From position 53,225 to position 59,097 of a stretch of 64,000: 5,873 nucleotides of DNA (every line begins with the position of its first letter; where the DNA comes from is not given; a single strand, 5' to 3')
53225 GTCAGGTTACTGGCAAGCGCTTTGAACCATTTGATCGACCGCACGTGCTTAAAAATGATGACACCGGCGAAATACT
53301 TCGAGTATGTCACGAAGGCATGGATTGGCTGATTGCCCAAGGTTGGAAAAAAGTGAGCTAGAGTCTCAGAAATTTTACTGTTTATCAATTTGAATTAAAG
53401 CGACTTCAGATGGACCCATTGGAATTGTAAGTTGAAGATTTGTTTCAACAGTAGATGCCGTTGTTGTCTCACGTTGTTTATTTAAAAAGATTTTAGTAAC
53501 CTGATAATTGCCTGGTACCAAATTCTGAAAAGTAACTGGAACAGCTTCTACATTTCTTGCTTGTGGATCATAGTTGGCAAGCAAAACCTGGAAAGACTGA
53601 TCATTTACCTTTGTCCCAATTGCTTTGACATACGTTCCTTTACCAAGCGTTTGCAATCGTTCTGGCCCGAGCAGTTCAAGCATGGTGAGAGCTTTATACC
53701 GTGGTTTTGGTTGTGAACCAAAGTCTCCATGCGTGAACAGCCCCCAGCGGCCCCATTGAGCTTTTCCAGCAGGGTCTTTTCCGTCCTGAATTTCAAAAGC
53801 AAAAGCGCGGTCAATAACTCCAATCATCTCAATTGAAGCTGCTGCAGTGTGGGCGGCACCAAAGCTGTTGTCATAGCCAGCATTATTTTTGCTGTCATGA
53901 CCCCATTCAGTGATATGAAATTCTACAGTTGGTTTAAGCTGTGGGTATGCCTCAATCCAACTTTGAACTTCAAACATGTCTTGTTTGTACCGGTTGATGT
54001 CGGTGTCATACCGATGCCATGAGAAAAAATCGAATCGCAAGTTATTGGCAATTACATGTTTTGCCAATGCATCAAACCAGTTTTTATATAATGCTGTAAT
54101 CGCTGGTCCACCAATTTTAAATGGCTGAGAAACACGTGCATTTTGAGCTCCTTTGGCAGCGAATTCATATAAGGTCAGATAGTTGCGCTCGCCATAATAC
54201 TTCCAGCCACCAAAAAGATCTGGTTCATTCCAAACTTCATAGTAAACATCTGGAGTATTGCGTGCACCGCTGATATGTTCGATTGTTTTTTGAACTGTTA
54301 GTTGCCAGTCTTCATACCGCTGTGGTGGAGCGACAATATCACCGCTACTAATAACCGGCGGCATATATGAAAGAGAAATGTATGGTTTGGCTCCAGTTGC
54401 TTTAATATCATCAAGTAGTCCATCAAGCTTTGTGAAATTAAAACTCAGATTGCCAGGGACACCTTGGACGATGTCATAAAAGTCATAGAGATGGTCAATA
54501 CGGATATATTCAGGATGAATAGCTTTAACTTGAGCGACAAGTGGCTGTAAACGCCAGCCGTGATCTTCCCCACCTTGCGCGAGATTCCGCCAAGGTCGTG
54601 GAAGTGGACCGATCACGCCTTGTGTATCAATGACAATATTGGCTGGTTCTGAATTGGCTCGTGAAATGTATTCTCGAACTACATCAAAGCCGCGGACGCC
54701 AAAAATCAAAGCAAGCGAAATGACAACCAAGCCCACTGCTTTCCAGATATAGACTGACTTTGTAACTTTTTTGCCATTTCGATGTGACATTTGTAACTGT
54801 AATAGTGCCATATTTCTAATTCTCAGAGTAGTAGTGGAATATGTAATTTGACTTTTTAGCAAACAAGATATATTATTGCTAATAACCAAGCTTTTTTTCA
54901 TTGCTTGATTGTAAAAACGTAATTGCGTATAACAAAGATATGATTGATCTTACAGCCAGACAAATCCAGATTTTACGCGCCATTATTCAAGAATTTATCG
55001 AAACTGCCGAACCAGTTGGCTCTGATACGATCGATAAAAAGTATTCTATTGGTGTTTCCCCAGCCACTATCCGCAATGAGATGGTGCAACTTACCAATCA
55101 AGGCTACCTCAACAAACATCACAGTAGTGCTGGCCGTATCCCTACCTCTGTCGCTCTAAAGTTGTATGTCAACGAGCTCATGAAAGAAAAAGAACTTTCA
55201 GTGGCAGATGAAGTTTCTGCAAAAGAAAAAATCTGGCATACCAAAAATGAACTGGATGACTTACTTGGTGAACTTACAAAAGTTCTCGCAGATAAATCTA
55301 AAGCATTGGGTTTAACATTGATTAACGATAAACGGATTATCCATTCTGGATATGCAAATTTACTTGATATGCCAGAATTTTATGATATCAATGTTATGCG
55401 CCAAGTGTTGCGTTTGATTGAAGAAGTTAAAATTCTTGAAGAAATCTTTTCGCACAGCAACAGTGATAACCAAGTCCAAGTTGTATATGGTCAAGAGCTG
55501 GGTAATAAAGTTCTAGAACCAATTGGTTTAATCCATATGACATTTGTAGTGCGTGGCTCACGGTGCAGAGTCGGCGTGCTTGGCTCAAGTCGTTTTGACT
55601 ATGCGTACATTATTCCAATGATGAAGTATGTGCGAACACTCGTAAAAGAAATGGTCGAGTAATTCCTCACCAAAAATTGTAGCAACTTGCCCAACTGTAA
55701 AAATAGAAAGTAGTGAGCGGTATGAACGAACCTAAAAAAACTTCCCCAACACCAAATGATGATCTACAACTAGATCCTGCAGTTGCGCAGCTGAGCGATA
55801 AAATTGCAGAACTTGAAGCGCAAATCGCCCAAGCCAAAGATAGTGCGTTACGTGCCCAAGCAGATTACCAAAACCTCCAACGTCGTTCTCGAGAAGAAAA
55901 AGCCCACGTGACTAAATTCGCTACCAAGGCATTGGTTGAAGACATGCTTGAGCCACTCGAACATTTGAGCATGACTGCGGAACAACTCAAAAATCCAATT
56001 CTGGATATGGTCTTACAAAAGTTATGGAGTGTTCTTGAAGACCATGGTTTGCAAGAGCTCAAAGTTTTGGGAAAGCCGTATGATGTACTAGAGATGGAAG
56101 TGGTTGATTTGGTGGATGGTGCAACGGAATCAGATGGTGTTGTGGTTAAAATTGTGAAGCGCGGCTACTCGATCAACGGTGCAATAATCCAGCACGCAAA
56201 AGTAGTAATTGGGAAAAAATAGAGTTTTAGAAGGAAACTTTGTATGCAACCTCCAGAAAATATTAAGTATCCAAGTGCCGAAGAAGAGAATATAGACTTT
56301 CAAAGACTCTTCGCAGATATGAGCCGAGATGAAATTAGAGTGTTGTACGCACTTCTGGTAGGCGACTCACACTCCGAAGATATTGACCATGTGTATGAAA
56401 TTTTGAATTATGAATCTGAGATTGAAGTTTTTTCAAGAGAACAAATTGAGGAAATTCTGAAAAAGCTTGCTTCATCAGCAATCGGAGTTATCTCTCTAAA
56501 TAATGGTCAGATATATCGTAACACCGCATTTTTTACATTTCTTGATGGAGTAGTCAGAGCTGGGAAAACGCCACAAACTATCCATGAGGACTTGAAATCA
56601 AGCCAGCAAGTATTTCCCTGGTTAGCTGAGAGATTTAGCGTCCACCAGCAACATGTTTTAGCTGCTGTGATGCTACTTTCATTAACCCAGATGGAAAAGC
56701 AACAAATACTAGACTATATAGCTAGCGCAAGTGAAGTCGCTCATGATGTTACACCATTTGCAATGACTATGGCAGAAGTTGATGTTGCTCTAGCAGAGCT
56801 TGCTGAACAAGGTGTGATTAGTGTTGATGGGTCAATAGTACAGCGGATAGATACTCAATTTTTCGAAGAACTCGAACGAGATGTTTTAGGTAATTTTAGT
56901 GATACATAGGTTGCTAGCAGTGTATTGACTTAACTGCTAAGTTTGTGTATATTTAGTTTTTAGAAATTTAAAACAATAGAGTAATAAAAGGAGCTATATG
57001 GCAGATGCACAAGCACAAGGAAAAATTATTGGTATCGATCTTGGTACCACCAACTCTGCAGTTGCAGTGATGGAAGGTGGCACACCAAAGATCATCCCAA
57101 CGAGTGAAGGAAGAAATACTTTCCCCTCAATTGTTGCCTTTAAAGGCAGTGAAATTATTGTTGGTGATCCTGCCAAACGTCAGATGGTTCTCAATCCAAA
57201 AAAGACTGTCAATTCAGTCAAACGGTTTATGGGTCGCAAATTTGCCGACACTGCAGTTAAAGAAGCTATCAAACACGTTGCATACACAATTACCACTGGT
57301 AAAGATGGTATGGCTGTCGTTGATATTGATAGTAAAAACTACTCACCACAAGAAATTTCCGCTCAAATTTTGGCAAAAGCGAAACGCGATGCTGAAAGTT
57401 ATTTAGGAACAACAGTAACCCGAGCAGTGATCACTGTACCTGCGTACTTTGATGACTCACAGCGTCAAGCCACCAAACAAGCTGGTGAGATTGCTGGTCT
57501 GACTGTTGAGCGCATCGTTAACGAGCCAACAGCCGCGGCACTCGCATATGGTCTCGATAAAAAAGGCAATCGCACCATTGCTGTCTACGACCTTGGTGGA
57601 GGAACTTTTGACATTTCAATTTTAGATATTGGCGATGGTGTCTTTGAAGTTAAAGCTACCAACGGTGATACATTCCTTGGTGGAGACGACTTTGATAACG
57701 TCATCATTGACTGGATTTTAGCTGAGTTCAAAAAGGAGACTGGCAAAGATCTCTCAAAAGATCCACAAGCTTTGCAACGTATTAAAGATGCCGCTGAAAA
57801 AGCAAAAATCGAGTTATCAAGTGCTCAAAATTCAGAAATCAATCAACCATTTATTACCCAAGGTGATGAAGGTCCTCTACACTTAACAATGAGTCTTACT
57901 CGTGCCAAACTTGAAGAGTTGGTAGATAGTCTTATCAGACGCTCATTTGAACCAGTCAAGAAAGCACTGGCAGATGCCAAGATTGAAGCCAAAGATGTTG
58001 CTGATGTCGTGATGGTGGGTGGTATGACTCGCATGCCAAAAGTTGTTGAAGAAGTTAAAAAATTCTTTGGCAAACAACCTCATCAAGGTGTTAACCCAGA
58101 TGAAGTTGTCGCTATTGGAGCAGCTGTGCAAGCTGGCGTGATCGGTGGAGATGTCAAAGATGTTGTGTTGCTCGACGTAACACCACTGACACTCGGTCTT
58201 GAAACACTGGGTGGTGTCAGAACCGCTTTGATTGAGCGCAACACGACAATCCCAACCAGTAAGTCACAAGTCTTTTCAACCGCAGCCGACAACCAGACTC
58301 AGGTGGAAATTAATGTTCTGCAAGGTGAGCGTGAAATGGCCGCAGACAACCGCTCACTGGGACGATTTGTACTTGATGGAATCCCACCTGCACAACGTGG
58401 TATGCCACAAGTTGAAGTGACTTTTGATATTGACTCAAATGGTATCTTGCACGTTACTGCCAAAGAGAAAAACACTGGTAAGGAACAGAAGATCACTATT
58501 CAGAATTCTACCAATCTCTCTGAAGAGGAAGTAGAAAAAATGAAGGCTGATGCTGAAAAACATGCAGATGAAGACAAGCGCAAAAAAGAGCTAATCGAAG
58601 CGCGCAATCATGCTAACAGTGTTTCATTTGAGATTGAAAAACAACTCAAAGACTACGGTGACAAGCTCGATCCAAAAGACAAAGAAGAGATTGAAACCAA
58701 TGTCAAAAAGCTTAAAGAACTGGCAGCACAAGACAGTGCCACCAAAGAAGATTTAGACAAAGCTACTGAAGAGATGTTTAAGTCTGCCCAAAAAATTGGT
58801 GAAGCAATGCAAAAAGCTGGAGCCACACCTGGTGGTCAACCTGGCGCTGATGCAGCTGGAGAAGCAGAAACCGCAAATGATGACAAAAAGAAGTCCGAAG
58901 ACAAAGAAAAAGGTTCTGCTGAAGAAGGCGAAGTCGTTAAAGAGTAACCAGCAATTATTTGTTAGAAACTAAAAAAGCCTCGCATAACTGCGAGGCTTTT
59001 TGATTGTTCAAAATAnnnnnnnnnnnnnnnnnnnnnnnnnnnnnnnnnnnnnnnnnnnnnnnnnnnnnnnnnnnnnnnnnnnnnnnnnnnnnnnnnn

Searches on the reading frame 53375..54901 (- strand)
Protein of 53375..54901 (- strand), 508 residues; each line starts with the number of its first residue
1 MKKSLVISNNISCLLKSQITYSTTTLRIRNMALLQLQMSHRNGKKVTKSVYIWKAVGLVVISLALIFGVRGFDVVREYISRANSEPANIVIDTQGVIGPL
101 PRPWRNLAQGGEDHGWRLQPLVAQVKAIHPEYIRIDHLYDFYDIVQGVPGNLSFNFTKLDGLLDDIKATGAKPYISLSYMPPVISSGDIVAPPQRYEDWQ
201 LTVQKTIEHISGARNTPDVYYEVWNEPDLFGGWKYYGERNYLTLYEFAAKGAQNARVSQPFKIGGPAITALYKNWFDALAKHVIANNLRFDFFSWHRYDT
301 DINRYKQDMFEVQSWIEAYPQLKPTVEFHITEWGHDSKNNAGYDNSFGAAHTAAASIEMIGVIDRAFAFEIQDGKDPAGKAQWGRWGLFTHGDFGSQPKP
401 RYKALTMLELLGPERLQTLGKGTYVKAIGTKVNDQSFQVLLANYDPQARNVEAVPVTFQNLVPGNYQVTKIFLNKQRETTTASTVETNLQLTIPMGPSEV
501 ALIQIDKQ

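Call 96: search_protein_families(library=pfam, proteins=[window:53375-54901:-], max_evalue=0.0001)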
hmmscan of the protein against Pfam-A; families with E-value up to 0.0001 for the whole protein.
window:53375-54901:- (508 aa): 2 families
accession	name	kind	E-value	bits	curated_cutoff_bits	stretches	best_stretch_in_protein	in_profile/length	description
PF01229.23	Glyco_hydro_39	-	4e-28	98.9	26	1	116-433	35-374/472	Glycosyl hydrolases family 39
PF11790.14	Glyco_hydro_cc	-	3.1e-05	24.1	21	1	219-370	67-209/237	Glycosyl hydrolase catalytic core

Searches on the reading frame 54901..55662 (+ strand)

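Call 97: search_protein_families(library=pfam, proteins=[window:54901-55662:+], max_evalue=0.0001)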
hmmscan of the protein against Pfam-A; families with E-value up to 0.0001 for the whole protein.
window:54901-55662:+ (253 aa): 2 families
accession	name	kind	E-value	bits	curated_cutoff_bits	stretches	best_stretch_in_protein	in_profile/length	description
PF01628.27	HrcA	-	5.3e-16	59.7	22.2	1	86-238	74-215/215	HrcA protein C terminal domain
PF08220.18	HTH_DeoR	-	8.8e-05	22.6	21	0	51-79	25-53/57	DeoR-like helix-turn-helix domain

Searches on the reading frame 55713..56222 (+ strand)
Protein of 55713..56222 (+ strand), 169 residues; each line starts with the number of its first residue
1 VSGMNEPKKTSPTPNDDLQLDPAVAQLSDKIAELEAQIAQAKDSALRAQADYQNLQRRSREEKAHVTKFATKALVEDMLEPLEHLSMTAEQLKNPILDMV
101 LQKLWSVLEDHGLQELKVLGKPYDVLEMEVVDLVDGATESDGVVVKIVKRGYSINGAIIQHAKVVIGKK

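Call 97: search_protein_families(library=pfam, proteins=[window:55713-56222:+], max_evalue=0.0001)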
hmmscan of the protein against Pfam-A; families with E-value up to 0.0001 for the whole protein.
window:55713-56222:+ (169 aa): 1 family
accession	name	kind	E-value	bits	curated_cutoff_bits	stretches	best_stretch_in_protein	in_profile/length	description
PF01025.24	GrpE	-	3.2e-28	98.9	25.8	1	16-168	5-165/165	GrpE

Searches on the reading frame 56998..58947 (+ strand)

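Call 96: search_protein_families(library=pfam, proteins=[window:56998-58947:+], max_evalue=0.0001)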
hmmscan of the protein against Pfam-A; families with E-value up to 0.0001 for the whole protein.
window:56998-58947:+ (649 aa): 2 families
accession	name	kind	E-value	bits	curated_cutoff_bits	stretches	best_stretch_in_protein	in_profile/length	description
PF00012.26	HSP70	-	3.1e-252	838.6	20.6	1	10-605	1-598/599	Hsp70 protein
PF06723.19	MreB_Mbl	-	1.2e-17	64.2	27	1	123-376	76-316/327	MreB/Mbl protein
